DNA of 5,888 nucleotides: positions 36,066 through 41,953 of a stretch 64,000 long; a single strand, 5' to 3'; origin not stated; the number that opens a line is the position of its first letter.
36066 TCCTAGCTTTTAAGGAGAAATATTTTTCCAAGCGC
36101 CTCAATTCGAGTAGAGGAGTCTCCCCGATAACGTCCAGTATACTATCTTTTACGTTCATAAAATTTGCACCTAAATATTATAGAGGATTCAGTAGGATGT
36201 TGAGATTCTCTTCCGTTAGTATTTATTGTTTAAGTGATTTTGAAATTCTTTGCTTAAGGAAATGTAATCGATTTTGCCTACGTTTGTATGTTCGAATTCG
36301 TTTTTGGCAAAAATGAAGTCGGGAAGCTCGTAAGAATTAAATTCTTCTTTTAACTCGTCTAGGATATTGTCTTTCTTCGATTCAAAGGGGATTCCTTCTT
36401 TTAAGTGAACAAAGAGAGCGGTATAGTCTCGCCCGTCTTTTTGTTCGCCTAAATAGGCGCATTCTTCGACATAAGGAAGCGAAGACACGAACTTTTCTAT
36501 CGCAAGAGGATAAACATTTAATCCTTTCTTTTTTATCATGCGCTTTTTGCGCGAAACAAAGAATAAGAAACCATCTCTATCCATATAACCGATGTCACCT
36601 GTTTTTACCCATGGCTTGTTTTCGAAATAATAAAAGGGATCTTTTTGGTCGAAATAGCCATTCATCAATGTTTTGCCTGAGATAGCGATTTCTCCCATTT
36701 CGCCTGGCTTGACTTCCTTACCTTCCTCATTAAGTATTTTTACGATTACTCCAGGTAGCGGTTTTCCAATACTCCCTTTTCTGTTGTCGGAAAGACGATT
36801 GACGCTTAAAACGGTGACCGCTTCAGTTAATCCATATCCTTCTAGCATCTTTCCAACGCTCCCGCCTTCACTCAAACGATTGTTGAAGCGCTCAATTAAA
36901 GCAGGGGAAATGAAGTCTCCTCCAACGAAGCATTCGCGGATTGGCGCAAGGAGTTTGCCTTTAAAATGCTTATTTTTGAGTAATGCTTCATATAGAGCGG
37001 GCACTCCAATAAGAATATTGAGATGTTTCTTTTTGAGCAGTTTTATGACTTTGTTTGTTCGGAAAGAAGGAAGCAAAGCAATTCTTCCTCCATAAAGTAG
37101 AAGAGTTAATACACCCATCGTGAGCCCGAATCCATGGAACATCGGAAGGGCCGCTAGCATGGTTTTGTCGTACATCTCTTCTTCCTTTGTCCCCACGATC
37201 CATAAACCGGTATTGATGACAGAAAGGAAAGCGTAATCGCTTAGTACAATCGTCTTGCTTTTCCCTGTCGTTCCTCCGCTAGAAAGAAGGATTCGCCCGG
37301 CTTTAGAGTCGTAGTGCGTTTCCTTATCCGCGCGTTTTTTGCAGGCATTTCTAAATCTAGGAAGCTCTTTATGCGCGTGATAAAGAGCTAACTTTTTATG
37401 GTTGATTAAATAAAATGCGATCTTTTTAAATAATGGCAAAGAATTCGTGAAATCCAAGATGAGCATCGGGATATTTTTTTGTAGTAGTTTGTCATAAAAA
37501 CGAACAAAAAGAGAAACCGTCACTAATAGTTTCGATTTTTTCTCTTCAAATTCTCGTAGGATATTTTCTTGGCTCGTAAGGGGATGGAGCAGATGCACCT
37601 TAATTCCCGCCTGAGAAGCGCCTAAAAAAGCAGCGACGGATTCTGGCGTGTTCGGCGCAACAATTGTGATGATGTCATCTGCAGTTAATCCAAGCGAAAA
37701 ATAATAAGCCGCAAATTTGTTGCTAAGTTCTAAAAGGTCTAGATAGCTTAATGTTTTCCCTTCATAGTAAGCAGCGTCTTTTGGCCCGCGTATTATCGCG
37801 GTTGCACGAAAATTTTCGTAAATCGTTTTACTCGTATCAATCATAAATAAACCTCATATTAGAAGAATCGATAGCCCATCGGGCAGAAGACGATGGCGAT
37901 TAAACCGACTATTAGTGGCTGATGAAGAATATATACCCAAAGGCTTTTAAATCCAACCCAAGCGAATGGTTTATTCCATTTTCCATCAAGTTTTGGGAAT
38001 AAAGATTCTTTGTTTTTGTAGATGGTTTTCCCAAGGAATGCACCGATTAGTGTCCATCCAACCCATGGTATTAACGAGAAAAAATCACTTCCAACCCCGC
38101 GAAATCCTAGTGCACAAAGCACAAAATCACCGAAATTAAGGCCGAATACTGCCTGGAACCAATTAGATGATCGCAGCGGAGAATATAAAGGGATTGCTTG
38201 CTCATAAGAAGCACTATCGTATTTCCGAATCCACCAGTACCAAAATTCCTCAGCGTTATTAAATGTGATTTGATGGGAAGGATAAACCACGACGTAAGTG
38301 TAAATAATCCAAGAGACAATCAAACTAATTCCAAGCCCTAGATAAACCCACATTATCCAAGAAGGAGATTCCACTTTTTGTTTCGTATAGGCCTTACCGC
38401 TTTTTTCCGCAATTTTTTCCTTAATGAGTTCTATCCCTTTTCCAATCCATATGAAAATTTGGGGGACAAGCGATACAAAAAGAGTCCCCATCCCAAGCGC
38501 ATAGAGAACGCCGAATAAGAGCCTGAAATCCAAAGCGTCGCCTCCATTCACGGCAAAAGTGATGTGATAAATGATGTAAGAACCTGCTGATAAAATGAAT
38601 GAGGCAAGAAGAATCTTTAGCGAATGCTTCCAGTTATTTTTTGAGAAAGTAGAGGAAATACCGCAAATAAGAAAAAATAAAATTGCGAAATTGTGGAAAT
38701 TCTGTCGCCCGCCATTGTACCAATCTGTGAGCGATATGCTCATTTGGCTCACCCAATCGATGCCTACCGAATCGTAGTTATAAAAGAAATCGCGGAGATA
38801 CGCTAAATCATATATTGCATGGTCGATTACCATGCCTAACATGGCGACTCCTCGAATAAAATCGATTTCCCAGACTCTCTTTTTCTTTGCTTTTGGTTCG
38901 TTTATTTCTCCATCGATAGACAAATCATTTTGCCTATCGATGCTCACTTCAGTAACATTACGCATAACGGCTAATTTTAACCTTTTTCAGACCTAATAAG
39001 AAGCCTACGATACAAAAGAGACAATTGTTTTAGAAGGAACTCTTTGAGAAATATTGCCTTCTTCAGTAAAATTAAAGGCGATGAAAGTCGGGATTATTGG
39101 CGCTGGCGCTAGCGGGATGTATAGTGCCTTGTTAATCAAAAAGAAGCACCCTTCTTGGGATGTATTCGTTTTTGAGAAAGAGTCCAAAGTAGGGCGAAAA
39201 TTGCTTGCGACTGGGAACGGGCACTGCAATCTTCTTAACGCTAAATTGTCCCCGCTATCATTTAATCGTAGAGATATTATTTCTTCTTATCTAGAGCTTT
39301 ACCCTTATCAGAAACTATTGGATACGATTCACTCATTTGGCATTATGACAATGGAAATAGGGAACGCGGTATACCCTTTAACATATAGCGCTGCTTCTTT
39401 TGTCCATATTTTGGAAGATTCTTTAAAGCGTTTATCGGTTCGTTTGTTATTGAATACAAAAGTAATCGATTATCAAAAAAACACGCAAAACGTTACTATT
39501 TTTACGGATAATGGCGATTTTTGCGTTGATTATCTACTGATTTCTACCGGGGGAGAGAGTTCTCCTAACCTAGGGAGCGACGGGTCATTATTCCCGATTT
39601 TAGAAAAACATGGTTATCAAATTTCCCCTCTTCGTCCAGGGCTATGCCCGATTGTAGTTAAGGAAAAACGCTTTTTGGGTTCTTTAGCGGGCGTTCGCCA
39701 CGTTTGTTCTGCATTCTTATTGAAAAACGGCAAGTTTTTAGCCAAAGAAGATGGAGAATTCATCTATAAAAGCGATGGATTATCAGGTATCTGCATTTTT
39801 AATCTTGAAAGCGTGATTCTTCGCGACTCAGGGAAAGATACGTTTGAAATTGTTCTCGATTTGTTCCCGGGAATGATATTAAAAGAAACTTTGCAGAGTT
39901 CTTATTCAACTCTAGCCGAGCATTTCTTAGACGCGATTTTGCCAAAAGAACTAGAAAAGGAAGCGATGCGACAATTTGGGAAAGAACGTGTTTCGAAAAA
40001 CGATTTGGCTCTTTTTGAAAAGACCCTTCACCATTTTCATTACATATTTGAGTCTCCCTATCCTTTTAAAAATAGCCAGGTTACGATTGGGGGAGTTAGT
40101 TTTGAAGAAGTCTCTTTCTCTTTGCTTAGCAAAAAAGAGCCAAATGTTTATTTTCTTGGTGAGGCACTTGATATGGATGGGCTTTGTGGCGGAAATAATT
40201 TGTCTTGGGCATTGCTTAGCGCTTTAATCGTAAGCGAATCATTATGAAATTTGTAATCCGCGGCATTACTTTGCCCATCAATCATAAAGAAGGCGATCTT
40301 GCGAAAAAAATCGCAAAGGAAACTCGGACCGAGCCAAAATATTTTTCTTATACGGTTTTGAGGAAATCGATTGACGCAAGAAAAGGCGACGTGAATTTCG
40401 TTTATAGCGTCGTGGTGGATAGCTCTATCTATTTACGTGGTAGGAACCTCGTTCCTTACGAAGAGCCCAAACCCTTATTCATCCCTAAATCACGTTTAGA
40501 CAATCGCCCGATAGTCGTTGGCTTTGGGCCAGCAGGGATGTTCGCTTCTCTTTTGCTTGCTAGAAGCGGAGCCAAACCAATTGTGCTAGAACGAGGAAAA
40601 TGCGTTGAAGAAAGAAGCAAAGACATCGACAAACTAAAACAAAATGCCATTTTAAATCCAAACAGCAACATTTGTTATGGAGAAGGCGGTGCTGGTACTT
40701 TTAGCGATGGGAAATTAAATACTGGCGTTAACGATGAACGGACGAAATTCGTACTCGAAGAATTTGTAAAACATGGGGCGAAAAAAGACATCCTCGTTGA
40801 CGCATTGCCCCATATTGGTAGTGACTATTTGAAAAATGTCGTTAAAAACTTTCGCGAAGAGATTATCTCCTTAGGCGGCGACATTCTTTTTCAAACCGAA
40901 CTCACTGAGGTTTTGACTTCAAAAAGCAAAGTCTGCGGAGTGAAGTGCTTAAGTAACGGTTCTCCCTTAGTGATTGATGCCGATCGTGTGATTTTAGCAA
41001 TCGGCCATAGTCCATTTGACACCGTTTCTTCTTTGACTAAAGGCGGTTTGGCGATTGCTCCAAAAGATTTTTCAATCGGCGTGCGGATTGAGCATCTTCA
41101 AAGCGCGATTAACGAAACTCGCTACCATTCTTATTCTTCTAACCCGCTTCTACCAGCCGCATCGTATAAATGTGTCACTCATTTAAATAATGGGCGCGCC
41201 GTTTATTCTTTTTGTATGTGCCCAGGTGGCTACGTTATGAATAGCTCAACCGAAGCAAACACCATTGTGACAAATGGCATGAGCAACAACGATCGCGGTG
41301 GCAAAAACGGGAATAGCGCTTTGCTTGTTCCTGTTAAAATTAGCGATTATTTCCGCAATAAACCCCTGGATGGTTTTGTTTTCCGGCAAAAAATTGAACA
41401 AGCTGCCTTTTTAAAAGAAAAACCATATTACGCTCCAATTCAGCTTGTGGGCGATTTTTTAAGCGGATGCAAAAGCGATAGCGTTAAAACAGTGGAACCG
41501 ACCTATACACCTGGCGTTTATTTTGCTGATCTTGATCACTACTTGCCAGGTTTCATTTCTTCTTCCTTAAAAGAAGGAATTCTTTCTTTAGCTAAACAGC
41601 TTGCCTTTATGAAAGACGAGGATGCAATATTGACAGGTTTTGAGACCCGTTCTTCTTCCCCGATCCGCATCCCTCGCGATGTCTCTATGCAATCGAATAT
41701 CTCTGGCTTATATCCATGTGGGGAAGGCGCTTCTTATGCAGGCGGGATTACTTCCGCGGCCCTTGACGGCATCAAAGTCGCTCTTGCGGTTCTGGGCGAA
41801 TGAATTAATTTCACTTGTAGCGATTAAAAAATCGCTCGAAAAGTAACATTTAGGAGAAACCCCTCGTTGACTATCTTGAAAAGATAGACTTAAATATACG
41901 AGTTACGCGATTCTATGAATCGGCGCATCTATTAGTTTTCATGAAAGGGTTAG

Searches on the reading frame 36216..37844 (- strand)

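Call 62: search_protein_families(library=pfam, proteins=[window:36216-37844:-], max_evalue=0.00001)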
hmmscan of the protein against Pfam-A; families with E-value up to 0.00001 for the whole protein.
window:36216-37844:- (542 aa): 1 family
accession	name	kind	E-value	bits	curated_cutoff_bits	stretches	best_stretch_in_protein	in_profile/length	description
PF00501.34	AMP-binding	-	2.3e-61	208.2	29.9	1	21-398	9-384/384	AMP-binding enzyme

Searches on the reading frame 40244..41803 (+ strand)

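Call 62: search_protein_families(library=pfam, proteins=[window:40244-41803:+], max_evalue=0.00001)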
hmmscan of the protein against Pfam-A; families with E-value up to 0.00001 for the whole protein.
window:40244-41803:+ (519 aa): 2 families
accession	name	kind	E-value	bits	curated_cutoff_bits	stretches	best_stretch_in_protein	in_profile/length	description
PF21688.3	FAD-depend_C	-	1.6e-67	228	27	1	275-470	1-197/197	FAD-dependent protein, C-terminal domain-like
PF07992.20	Pyr_redox_2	-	1.4e-06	28.4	26.1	0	174-271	161-251/291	Pyridine nucleotide-disulphide oxidoreductase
